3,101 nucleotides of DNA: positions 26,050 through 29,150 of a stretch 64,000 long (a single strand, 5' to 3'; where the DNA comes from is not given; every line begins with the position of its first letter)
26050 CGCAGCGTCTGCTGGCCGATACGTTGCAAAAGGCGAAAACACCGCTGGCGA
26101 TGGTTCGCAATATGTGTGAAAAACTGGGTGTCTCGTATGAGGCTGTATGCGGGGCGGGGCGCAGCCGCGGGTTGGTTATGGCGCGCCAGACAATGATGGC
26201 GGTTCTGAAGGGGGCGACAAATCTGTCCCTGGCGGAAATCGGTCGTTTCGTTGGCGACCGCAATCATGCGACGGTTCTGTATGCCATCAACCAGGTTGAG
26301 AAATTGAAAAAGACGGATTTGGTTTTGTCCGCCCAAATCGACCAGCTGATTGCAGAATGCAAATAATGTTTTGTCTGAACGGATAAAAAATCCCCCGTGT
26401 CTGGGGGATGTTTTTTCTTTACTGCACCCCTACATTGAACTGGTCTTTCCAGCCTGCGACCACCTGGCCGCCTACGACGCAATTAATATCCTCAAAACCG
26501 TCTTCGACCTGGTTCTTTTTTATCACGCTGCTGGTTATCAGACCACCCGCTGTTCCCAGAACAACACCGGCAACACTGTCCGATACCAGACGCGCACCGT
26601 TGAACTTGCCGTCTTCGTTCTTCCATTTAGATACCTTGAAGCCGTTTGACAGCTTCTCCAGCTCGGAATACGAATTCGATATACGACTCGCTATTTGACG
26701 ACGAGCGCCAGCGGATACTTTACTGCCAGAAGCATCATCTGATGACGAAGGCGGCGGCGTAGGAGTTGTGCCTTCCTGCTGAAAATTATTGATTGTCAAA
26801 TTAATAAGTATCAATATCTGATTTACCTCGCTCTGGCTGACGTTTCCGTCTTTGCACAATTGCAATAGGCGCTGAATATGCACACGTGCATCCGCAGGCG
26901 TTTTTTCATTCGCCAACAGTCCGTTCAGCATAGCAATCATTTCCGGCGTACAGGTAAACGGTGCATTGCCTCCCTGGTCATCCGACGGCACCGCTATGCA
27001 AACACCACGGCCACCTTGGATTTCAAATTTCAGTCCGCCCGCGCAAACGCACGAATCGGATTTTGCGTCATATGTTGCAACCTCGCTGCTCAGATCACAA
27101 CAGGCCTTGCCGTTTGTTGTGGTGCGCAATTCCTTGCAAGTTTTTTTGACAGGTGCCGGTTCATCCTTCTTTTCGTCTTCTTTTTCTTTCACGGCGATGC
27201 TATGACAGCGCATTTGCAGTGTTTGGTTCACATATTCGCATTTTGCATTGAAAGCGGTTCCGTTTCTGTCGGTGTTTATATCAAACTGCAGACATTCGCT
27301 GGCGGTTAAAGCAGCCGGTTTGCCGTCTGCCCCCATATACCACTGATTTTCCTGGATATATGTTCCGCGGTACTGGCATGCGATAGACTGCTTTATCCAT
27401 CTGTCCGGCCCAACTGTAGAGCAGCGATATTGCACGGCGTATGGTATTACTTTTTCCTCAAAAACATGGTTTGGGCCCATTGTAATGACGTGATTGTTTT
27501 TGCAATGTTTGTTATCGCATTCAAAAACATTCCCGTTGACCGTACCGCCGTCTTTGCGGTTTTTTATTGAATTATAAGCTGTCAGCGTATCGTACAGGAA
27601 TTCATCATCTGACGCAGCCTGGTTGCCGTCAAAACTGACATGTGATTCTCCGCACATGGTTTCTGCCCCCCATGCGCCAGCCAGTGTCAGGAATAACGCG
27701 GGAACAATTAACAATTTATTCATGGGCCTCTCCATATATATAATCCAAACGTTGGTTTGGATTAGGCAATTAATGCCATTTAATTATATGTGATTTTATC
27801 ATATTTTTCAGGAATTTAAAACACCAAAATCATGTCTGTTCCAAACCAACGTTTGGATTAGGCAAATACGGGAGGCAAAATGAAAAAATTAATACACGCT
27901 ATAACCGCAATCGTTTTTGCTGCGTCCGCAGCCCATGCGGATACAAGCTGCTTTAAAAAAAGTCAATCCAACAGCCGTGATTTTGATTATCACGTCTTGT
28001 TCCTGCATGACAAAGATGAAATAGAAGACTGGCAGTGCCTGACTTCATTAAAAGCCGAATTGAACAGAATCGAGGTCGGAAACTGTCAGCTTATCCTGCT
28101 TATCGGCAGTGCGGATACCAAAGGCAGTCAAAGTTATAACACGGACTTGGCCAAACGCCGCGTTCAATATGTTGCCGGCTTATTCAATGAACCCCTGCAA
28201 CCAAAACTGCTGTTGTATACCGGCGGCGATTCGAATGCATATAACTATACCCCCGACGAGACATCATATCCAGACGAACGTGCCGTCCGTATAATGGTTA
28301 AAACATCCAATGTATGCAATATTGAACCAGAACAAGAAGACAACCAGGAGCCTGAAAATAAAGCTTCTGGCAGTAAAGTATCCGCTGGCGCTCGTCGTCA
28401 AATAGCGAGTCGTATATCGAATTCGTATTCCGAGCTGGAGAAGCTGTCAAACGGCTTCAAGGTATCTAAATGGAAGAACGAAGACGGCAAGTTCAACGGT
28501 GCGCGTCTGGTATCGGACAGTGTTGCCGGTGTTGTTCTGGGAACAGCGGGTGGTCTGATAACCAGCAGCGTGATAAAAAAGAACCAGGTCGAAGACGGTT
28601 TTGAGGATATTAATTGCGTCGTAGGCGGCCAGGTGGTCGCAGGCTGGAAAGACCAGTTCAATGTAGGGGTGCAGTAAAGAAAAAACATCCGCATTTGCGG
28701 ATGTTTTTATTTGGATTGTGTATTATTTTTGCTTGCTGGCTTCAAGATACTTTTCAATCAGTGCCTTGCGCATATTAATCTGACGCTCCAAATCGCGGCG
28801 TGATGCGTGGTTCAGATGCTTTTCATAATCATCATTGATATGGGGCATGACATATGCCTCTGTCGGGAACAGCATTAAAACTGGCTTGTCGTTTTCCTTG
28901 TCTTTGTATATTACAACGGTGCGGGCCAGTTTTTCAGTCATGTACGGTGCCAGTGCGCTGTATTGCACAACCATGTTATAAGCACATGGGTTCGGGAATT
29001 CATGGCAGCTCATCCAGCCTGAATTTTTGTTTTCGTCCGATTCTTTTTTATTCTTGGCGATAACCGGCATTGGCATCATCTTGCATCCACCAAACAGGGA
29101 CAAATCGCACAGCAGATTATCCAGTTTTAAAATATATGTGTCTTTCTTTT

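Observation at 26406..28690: Perfect 328-bp inverted repeat encodes identical C-termini of two divergent genes and flanks a 1.63-kb segment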

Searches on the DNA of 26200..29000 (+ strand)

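Call 81: search_rna_families(source=window, start=26200, end=29000, threshold=evalue, max_evalue=1)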
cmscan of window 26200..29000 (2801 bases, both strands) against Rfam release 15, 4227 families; matches with E-value up to 1: 11.
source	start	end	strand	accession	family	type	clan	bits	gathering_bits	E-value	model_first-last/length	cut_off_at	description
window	28679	28755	-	RF00512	Leu_leader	Cis-reg; leader;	-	28.1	50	0.005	1-148/148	no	Leucine operon leader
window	28682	28732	-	RF02844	RefA9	Gene; antisense;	-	27.9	49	0.17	1-64/64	no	Enterococcus sRNA A9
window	28648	28730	+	RF01770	rimP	Cis-reg; leader;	-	27.3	47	0.13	1-102/102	no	Gammaprotebacteria rimP leader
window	27711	27892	-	RF04205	MIR2606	Gene; miRNA;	-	25.6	139.7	0.79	1-165/165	no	MIR2606 microRNA precursor family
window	27740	27861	-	RF03714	MIR774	Gene; miRNA;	-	25.5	80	0.073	1-98/98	no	MIR774 microRNA precursor family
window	28676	28713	+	RF03996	mir-3012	Gene; miRNA;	-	24.9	90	0.13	1-68/68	no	mir-3012 microRNA precursor family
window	26353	26417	+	RF01859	Phe_leader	Cis-reg; leader;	-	23.3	55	0.8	1-125/125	no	Phenylalanine leader peptide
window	28678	28770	-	RF00079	OmrA-B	Gene; sRNA;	-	22.4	40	0.34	1-87/87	no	OmrA-B family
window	28319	28390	-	RF02085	Yar_1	Gene; lncRNA;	-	22.1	50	0.097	1-74/74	no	Yellow-achaete intergenic RNA conserved region 1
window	27730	27873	+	RF04112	MIR5512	Gene; miRNA;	-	21.5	139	1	1-132/132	no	MIR5512 microRNA precursor family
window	28648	28710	+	RF00512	Leu_leader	Cis-reg; leader;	-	21.2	50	0.29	1-148/148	no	Leucine operon leader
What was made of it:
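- Tried and rejected: Over 26200-29000 there were only sub-threshold hits on the terminator hairpins (call 81).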

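Call 82: search_dna_similar(query=window:26300-28800:+, collection=plasmids, mode=distant, max_rows=5)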
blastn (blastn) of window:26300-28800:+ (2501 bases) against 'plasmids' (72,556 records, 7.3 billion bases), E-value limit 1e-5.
No match.
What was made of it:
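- Tried and rejected: No match (call 82).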

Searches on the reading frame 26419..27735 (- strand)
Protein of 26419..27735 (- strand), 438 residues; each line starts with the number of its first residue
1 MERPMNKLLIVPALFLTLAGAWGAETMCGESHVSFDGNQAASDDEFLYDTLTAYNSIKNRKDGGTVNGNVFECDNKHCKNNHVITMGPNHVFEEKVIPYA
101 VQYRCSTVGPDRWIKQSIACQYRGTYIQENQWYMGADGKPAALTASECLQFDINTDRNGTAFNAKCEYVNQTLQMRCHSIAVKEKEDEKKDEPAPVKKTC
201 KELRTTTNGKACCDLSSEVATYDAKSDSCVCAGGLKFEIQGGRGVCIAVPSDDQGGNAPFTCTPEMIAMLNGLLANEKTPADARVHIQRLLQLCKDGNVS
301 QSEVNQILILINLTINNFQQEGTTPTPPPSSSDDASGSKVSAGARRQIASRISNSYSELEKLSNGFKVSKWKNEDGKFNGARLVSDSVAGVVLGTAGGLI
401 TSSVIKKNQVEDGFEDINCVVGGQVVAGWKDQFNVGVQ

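Call 5: search_protein_families(library=pfam, proteins=[window:26419-27735:-], max_evalue=1)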
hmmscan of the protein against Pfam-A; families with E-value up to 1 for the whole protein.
window:26419-27735:- (438 aa): 1 family
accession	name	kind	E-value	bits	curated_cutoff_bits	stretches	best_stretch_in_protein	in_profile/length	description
PF13250.11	DUF4041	-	0.092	13.1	27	0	338-368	16-46/56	Domain of unknown function (DUF4041)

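Call 6: search_protein_families(library=ncbifam, proteins=[window:26419-27735:-], max_evalue=1)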
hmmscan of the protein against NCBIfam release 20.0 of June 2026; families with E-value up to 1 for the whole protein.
window:26419-27735:- (438 aa): 0 families

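Call 9: find_encoding_contigs(protein=window:26419-27735:-, flank=10000, max_places=10)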
Protein window:26419-27735:- (438 aa): no gene with exactly this product is on record in the collection.

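Call 55: predict_structure(alignment_id=A3)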
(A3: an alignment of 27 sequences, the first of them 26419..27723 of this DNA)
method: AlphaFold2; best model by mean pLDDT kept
length: 434 residues; sequences in the alignment: 27
mean_pLDDT: 69.9   pTM: 0.34
mean pLDDT of the five models: 69.9, 68.9, 68.4, 67.7, 66.9
residues with pLDDT >= 90: 108; 70-90: 155; 50-70: 40; < 50: 131
segments of 3 or more residues with pLDDT < 50: 1-22, 180-191, 248-250, 319-340, 362-368, 372-434
pLDDT, mean of each block of 10 residues (from residue 1): 43 40 81 95 98 96 96 91 93 90 94 83 89 93 89 88 81 78 40 74 85 85 85 80 66 71 86 81 89 79 81 64 37 41 53 54 47 42 33 28 29 40 37 29
secondary structure, 60 per line:
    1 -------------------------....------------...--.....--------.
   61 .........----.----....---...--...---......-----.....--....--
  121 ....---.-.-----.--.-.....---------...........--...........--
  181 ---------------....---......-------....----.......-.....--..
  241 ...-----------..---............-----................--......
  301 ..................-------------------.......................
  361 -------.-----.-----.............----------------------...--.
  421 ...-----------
elements in order: E26-29 E42-44 H47-51 E60-69 E79-82 E86-88 E91-93 E97-102 E108-112 E115-118 E121-124 H141-145 E155-165 E168-178 H196-199 H203-208 E216-219 E224-227 E232-236 E239-243 H260-271 H277-292 H297-318 H338-360 H380-392 E415-417 E420-423
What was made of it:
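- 26419..27723 (-): Gene A, 434 aa (438 aa if started at 27735): signal peptide, beta-rich Cys-containing domain, small Cys-rich domain, helical domain, coiled helix and C-terminal module. In the AF2 model, residues 23-178 have pLDDT 81-98 (call 55).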

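Call 58: fold_search(model_id=the predicted structure, library=pdb)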
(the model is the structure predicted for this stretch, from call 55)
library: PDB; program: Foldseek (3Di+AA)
matches with E <= 10: 149; with E <= 0.001: 0
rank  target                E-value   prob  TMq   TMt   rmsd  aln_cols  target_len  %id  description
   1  3gxe_B                5.4e-02  0.82  0.11  0.39   7.7       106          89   13  Complex of a Low Affinity Collagen Site with the Fibronectin 8-9FnI Domain Pair (released 2010-04-07)
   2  3ejh_A                8.2e-02  0.72  0.11  0.38   7.9       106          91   13  Crystal Structure of the Fibronectin 8-9FnI Domain Pair in Complex with a Type-I Collagen Peptide (released 2009-02-03)
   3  3ejh_B                1.0e-01  0.75  0.11  0.40   7.5       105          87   12  Crystal Structure of the Fibronectin 8-9FnI Domain Pair in Complex with a Type-I Collagen Peptide (released 2009-02-03)
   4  9a3y_B                1.4e-01  0.30  0.11  0.26  17.0       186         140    7  Predicted model of tissue transglutaminase 2 (TG2) in complex with plasma fibronectin type I modules 7, 8 and 9 (FNI7- (released 2024-02-02)
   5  9a3z_B                1.7e-01  0.23  0.12  0.16  17.1       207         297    7  A predicted model of tissue transglutaminase 2 (TG2) in complex with plasma fibronectin's gelatin binding domain (FNI6 (released 2024-02-02)
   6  2rky_A                2.0e-01  0.63  0.11  0.40   6.2       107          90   13  Crystal structure of the fourth and fifth fibronectin F1 modules in complex with a fragment of staphylococcus aureus f (released 2008-08-05)
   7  2cku_MODEL_1_A        2.2e-01  0.33  0.11  0.33   7.3       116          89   10  Solution structure of 2F13F1 from human fibronectin (released 2007-04-03)
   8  2rl0_A                2.4e-01  0.60  0.11  0.40   6.1       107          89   13  Crystal structure of the fourth and fifth fibronectin F1 modules in complex with a fragment of staphylococcus aureus f (released 2008-08-05)
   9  2cg6                  3.2e-01  0.33  0.09  0.36   9.1       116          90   10  Second and third fibronectin type I module pair (crystal form I). (released 2007-02-27)
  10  1fbr                  3.6e-01  0.35  0.12  0.36   7.1       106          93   10  FOURTH AND FIFTH FIBRONECTIN TYPE I MODULE PAIR (released 1995-10-15)
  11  8uru_C                3.8e-01  0.04  0.08  0.09  14.2       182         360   10  Spo11 core complex with hairpin DNA (released 2024-06-26)
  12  2rl0_F                5.8e-01  0.38  0.12  0.41   6.1       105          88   13  Crystal structure of the fourth and fifth fibronectin F1 modules in complex with a fragment of staphylococcus aureus f (released 2008-08-05)
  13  2rky_C                6.2e-01  0.35  0.12  0.40   6.3       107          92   12  Crystal structure of the fourth and fifth fibronectin F1 modules in complex with a fragment of staphylococcus aureus f (released 2008-08-05)
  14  9ig8_A                6.2e-01  0.02  0.07  0.10  27.6       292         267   10  Apo-MtbKu , not bound to DNA (released 2026-03-04)
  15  7zn7_A                7.4e-01  0.04  0.07  0.04  13.7       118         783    7  Cryo-EM structure of RCMV-E E27 bound to human DDB1 (deltaBPB) and rat STAT2 CCD (released 2022-11-09)
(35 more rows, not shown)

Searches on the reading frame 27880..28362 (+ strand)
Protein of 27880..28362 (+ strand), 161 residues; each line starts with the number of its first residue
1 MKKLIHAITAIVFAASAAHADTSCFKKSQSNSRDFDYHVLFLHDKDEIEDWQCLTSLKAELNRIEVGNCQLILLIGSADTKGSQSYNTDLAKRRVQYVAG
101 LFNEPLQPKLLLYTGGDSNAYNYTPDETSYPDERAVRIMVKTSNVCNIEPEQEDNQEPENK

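Call 20: find_related_loci(query=window:27880-28362:+, collection=metagenome_contigs, flank=10000)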
Query seq(161 aa) (161 aa) in metagenome_contigs; peptide patterns used: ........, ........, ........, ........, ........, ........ (x = any residue, [..] = any of these).
103 stretches matched a pattern, but none encodes a relative of the query by tblastn (E <= 1e-3).
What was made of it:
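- Tried and rejected: A scan with the gene B N-domain found no relative (call 20).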
